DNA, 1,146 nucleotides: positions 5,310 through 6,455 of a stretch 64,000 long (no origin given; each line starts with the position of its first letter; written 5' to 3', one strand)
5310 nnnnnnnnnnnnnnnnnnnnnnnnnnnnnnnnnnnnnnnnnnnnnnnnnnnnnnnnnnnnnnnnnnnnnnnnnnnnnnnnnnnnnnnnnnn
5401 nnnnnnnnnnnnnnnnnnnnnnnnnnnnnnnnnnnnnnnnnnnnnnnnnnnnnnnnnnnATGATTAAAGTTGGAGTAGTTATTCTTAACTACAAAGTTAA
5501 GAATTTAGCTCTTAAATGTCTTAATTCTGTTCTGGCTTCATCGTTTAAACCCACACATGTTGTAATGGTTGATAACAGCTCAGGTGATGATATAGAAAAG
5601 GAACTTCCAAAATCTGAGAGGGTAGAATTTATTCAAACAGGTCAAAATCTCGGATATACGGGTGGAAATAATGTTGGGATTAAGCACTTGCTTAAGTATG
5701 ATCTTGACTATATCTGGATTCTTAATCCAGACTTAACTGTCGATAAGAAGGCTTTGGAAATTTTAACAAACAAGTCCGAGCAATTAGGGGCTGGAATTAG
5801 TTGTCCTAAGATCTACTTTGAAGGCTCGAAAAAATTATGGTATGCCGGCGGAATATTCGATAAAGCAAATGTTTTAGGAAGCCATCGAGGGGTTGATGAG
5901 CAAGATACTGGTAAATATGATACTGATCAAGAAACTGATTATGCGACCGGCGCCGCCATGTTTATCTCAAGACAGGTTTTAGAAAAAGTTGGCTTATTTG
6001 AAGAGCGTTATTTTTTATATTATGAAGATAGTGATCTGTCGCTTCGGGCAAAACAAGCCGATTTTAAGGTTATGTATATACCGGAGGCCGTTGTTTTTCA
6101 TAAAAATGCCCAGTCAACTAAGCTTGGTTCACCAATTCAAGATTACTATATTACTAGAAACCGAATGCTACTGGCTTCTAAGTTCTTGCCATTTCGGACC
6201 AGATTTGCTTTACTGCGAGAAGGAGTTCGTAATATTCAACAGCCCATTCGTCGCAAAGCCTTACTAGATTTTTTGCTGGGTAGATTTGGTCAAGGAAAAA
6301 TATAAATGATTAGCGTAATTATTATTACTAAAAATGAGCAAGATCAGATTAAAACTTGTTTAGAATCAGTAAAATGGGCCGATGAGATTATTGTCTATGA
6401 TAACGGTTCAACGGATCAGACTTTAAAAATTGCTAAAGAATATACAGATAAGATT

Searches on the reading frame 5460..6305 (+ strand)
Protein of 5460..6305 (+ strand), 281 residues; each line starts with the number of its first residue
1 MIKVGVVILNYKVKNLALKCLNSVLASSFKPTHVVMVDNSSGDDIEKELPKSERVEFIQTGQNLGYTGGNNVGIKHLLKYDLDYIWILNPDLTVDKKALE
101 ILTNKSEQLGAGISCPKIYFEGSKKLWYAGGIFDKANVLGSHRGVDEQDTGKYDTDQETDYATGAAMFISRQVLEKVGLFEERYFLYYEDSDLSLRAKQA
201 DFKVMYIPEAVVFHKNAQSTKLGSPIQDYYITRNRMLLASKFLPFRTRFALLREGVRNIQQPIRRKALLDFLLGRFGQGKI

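Call 11: search_protein_families(library=pfam, proteins=[window:5460-6305:+], max_evalue=0.01)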
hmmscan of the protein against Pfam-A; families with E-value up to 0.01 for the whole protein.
window:5460-6305:+ (281 aa): 4 families
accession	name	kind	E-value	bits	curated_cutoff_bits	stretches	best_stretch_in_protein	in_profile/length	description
PF00535.33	Glycos_transf_2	-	1.3e-16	61.4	23.3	1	6-177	2-167/168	Glycosyl transferase family 2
PF13641.12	Glyco_tranf_2_3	-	1.6e-11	45.1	27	1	4-219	3-216/230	Glycosyltransferase like family 2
PF13632.12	Glyco_trans_2_3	-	1.3e-05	25.6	27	1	85-239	2-142/198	Glycosyl transferase family group 2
PF13506.12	Glyco_transf_21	-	0.00075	19.5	21.7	1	73-212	22-152/174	Glycosyl transferase family 21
